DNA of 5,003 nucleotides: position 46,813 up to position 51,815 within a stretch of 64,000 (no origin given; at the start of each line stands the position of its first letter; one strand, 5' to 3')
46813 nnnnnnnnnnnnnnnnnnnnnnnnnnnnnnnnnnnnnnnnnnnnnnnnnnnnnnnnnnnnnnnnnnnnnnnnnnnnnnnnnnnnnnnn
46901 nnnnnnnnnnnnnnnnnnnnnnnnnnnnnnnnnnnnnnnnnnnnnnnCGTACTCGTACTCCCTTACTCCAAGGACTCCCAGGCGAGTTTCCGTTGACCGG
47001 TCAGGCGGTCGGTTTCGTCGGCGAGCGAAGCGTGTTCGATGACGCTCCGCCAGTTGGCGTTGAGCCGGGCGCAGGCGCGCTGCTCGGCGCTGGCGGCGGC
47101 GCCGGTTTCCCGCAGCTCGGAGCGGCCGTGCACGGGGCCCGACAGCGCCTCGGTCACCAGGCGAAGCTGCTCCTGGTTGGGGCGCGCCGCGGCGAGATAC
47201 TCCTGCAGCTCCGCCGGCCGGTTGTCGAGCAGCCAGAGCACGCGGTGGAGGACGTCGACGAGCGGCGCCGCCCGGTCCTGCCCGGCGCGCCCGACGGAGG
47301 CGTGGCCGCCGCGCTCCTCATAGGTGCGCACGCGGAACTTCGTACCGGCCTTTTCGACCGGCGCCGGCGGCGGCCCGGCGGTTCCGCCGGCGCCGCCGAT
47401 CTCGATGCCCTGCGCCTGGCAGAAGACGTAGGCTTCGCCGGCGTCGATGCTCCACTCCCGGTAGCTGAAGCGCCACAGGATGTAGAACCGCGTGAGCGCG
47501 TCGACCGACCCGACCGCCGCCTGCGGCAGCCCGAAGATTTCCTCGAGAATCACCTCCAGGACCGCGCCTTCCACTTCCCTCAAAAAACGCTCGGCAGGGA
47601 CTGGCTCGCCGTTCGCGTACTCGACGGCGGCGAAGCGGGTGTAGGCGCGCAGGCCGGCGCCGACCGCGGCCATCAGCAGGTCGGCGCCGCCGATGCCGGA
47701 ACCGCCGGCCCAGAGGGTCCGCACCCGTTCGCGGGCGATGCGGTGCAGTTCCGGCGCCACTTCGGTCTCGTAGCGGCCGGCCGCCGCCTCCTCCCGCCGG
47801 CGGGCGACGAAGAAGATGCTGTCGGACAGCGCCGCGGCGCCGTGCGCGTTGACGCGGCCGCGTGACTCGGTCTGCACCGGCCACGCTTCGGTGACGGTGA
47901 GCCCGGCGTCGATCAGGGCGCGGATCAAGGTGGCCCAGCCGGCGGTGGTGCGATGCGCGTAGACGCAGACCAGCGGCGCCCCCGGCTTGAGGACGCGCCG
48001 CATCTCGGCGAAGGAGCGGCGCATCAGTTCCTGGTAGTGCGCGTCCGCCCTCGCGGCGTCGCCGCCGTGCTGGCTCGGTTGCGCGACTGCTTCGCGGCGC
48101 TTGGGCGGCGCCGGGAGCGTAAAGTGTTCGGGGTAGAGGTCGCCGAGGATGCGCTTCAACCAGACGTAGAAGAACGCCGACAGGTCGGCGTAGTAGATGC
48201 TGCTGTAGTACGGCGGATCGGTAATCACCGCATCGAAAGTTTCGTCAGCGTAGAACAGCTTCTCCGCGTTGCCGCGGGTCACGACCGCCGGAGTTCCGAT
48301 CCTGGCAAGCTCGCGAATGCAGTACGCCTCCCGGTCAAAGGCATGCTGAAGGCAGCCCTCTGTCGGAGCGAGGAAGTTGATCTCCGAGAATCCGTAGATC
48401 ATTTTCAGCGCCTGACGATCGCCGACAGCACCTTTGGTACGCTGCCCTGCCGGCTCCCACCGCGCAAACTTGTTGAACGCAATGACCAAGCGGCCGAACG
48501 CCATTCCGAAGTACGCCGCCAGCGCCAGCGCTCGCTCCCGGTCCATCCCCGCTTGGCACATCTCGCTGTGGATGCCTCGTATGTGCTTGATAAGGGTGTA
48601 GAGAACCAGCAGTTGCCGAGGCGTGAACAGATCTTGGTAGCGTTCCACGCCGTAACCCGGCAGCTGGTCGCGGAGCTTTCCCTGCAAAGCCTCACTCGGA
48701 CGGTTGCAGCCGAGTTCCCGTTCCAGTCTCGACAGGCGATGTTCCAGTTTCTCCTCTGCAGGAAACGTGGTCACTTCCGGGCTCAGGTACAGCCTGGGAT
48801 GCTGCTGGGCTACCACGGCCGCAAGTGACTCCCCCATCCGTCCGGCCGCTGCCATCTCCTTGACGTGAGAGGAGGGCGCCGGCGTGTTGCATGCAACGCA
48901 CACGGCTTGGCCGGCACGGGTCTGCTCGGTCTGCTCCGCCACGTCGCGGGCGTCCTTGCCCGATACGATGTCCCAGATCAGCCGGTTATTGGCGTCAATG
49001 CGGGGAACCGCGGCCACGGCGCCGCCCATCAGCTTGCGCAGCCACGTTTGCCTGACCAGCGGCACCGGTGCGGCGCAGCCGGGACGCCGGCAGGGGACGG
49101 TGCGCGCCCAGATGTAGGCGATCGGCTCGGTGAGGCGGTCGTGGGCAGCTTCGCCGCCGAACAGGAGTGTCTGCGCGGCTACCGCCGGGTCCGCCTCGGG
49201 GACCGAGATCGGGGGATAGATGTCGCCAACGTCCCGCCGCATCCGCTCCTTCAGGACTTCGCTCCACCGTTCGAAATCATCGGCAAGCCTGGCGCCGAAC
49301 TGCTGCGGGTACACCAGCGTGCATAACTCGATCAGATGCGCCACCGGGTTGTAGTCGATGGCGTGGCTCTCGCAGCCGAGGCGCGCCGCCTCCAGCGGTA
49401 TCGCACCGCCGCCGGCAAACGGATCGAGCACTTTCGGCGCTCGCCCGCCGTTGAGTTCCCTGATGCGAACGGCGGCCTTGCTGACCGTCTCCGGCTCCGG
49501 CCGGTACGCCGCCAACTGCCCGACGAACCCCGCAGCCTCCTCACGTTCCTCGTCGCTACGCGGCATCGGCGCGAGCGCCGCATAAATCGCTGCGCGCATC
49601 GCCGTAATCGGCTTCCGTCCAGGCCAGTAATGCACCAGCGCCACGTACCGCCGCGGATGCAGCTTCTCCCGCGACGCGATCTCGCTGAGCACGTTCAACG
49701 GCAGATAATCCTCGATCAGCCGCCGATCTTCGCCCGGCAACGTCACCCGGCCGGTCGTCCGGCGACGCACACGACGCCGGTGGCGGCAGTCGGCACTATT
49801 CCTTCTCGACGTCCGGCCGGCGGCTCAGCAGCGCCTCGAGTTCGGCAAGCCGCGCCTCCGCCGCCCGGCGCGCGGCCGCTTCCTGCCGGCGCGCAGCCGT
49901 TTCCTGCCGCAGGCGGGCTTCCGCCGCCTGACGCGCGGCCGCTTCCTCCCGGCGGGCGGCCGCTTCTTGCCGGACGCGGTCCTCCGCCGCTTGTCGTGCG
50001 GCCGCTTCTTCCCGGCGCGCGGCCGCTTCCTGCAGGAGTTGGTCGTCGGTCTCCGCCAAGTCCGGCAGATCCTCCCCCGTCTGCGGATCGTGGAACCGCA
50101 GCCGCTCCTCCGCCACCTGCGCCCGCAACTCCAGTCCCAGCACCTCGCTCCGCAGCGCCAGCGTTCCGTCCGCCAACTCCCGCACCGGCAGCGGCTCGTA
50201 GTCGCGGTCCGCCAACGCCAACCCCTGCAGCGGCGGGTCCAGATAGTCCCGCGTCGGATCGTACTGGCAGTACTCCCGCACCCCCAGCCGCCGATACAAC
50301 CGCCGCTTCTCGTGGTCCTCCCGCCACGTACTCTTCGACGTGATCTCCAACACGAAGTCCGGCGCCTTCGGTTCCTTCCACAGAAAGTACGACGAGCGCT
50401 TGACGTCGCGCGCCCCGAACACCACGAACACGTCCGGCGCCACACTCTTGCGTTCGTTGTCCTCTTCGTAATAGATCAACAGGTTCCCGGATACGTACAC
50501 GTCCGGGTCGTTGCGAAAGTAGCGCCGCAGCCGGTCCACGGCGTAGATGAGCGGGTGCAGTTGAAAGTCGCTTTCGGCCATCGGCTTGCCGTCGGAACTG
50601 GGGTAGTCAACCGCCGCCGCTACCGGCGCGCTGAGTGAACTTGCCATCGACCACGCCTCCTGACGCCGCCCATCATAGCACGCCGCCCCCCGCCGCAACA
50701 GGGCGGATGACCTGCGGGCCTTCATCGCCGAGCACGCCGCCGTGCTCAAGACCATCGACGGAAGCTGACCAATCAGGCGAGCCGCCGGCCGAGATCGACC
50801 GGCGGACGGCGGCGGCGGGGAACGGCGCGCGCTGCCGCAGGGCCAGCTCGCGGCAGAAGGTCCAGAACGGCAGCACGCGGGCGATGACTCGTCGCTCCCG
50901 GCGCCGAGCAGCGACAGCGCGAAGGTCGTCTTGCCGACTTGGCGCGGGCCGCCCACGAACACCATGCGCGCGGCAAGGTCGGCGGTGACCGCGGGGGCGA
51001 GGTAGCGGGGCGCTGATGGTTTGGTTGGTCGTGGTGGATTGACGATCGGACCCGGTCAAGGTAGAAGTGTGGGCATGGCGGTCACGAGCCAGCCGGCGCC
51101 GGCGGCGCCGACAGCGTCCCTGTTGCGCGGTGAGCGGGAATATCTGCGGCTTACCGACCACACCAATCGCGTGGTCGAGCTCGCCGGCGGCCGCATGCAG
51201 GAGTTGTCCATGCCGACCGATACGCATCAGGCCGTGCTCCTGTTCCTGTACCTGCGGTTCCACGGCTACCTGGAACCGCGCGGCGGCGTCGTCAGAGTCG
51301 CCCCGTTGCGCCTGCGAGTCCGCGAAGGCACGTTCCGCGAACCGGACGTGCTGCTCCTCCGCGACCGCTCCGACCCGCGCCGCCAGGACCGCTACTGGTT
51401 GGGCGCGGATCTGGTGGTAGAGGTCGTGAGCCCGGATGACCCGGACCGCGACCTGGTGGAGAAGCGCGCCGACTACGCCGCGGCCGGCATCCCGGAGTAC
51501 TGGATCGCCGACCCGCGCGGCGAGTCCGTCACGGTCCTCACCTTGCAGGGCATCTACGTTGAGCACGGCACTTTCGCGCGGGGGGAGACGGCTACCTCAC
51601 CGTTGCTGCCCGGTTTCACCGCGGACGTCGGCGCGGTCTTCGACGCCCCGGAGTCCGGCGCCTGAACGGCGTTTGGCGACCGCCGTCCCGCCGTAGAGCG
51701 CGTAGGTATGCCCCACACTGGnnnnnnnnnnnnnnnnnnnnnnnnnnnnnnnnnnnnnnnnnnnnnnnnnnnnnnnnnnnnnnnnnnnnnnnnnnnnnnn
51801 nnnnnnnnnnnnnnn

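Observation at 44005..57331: Complete DUF499 / DUF1156 / SNF2-DUF3780 restriction-modification-like system, split by other genes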

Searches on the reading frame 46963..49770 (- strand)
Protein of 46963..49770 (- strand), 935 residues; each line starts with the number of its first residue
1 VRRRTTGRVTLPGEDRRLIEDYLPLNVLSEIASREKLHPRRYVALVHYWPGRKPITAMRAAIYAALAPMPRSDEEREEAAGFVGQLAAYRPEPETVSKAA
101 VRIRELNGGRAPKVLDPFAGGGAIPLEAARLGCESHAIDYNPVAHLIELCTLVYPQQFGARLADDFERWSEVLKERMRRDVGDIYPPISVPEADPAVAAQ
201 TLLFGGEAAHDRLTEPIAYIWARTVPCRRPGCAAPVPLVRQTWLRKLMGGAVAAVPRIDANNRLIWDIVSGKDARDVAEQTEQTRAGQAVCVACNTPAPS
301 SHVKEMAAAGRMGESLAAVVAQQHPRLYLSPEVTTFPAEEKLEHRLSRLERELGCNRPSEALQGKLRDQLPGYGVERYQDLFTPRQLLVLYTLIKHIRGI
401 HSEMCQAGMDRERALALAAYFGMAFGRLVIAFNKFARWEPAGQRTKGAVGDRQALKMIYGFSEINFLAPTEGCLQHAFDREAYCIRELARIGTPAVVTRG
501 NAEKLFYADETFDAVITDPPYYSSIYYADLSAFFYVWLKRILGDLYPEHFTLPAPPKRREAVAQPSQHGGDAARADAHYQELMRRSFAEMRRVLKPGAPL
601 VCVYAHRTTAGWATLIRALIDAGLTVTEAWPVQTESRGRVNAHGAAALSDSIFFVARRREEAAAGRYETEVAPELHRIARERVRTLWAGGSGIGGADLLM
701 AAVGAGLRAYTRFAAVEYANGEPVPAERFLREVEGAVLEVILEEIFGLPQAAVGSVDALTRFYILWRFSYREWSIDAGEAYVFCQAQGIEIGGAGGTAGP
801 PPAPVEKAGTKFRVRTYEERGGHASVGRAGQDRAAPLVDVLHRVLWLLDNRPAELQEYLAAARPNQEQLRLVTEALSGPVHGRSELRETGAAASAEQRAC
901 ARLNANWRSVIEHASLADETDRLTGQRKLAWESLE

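Call 3: search_protein_families(library=pfam, proteins=[window:46963-49770:-], max_evalue=0.01)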
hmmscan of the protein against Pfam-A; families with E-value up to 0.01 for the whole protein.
window:46963-49770:- (935 aa): 5 families
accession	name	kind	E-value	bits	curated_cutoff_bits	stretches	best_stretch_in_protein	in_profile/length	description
PF06634.17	DUF1156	-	7e-09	36.1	24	1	22-73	1-53/73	Protein of unknown function (DUF1156)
PF01555.25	N6_N4_Mtase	-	3.1e-06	27.7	26.7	1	513-621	2-70/221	DNA methylase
PF01170.24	UPF0020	-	3.7e-06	27.2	22.3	0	113-137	31-55/197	RMKL-like, methyltransferase domain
PF03602.21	Cons_hypoth95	-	7e-05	23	24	0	88-140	20-72/182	Conserved hypothetical protein 95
PF08241.18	Methyltransf_11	-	0.00034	21.6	21.2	0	578-601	71-94/95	Methyltransferase domain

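Call 4: search_protein_families(library=padloc, proteins=[window:46963-49770:-], max_evalue=0.01)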
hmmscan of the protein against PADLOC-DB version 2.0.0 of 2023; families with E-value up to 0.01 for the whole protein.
window:46963-49770:- (935 aa): 22 families
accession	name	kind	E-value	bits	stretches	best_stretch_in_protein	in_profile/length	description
PDLC00661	HmaB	-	4.6e-107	357.1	3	162-912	219-957/973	DNA-adenine methylase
PDLC00660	HmaB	-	4.2e-105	350.6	2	107-873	135-920/967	DNA-adenine methylase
PDLC03233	MTase_II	-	7.9e-58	194.6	1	17-666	33-651/731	Type II methyltransferase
PDLC03352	MTase_II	-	3e-39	132.6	3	29-180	17-161/1023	Type II methyltransferase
PDLC02189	DUF1156_MTase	-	7.1e-33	111.8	3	376-715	440-743/944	-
PDLC03314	MTase_II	-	3.6e-22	76.3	2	420-711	462-739/944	Type II methyltransferase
PDLC02541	PglX|PglXI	-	3.8e-13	46.4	1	495-630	477-594/919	PglXI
PDLC04134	mad2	-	7e-12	42.9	2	494-625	340-419/492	mads_2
PDLC03312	MTase_II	-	4.6e-11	39.2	1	500-644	1116-1248/1344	Type II methyltransferase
PDLC03346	MTase_II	-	9.4e-08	28.2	1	485-636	580-714/1068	Type II methyltransferase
PDLC03224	MTase_II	-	3e-07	27.7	1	103-148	86-131/481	Type II methyltransferase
PDLC03380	MTase_II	-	5.9e-06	23.7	0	505-539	256-290/393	Type II methyltransferase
PDLC03322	MTase_II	-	6.3e-05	20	1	106-147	60-101/446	Type II methyltransferase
PDLC03316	MTase_II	-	0.00023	18.3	0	113-145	336-368/390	Type II methyltransferase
PDLC03325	MTase_II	-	0.0004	17.2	0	114-148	95-129/426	Type II methyltransferase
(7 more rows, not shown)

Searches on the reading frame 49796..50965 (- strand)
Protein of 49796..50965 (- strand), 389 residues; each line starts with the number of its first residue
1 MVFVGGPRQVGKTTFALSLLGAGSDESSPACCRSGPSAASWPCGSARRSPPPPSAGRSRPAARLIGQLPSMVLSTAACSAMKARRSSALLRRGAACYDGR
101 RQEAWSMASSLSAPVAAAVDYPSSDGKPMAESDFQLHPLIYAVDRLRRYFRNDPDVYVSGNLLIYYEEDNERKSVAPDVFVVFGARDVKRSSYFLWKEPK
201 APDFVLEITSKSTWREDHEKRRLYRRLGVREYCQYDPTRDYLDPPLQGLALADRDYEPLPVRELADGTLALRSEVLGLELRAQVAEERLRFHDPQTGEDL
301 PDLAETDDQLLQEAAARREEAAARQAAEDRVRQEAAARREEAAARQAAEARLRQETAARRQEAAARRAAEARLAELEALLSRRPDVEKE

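Call 3: search_protein_families(library=pfam, proteins=[window:49796-50965:-], max_evalue=0.01)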
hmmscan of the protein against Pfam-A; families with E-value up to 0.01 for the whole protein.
window:49796-50965:- (389 aa): 1 family
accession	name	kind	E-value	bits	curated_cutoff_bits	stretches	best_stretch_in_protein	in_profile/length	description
PF05685.18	Uma2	-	4.2e-16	59.3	27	1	143-279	40-168/172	Putative restriction endonuclease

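Call 4: search_protein_families(library=padloc, proteins=[window:49796-50965:-], max_evalue=0.01)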
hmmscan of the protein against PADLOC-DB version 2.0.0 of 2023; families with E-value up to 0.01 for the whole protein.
window:49796-50965:- (389 aa): 4 families
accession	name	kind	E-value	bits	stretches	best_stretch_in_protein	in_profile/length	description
PDLC04832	PDC-S03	-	5.7e-10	37.2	1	146-237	53-142/188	-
PDLC04834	PDC-S03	-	4.5e-09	34.3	1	146-233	53-136/184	-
PDLC04833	PDC-S03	-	7.9e-06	23.5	1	168-239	90-163/207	-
PDLC04835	PDC-S03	-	0.0016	16.1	1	158-233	66-142/207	-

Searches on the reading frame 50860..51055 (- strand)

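Call 48: search_protein_families(library=padloc, proteins=[window:50860-51055:-], max_evalue=0.00001)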
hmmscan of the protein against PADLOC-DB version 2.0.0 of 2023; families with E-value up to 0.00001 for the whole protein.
window:50860-51055:- (65 aa): 1 family
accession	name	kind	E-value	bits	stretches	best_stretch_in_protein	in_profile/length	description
PDLC04790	PDC-S01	-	9.5e-06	22.6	1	15-51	12-49/422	-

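Call 49: search_protein_families(library=pfam, proteins=[window:50860-51055:-], max_evalue=0.1)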
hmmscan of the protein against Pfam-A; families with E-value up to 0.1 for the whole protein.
window:50860-51055:- (65 aa): 1 family
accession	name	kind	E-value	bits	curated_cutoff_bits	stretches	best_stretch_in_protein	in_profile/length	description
PF13173.12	AAA_14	-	0.0011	19.4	27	1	30-50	3-23/129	AAA domain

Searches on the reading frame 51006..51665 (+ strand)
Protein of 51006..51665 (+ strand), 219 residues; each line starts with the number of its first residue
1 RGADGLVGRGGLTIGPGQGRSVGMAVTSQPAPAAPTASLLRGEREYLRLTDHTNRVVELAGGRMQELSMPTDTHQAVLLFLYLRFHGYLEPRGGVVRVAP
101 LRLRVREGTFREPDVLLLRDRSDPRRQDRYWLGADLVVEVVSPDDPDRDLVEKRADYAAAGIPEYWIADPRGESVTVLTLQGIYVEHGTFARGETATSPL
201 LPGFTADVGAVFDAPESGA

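Call 7: search_protein_families(library=pfam, proteins=[window:51006-51665:+], max_evalue=1)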
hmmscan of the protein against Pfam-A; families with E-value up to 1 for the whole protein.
window:51006-51665:+ (219 aa): 1 family
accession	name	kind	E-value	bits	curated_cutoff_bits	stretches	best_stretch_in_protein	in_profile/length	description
PF05685.18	Uma2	-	8.9e-34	116.9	27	1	45-208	3-171/172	Putative restriction endonuclease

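Call 11: search_protein_families(library=padloc, proteins=[window:51006-51665:+], max_evalue=0.001)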
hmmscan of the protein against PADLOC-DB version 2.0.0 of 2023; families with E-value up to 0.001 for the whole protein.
window:51006-51665:+ (219 aa): 4 families
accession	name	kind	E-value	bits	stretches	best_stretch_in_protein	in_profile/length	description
PDLC04833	PDC-S03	-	1.9e-34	116.9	1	44-214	27-205/207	-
PDLC04832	PDC-S03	-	1.2e-22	78.6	1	44-213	12-187/188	-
PDLC04835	PDC-S03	-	4.8e-13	47.1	1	45-172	13-148/207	-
PDLC04834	PDC-S03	-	1.1e-11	42.8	1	43-212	11-182/184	-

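Call 56: find_related_loci(query=window:51072-51665:+, collection=metagenome_contigs, flank=6000)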
Query window:51072-51665:+ (197 aa) in metagenome_contigs; peptide patterns used: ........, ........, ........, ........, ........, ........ (x = any residue, [..] = any of these).
494 stretches matched a pattern; 303 encode a relative of the query (tblastn E <= 1e-3); the best 80 are kept; 80 distinct loci.
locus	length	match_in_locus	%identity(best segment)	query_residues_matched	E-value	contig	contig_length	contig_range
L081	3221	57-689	63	2-197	4e-79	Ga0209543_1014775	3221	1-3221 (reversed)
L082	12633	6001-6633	63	2-197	1e-78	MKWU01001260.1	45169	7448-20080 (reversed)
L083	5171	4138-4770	63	2-197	1e-78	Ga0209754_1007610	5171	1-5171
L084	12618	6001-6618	63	1-194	3e-77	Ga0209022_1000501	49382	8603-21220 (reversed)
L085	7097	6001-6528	69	20-195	1e-76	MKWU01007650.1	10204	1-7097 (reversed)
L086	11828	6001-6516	70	24-194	3e-75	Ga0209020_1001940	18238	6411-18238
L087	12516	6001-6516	70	24-194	3e-75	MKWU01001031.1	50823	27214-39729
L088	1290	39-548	67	24-192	1e-76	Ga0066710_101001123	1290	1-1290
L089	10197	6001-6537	66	20-197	1e-71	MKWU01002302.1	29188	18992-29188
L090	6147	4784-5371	61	2-191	8e-69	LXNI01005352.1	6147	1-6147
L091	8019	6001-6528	59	18-192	1e-65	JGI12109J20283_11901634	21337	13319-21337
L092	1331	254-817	59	20-192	1e-69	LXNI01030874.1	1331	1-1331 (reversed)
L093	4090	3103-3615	63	23-192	4e-65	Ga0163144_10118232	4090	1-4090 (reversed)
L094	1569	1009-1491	65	23-182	2e-67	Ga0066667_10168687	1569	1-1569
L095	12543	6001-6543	60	12-192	3e-64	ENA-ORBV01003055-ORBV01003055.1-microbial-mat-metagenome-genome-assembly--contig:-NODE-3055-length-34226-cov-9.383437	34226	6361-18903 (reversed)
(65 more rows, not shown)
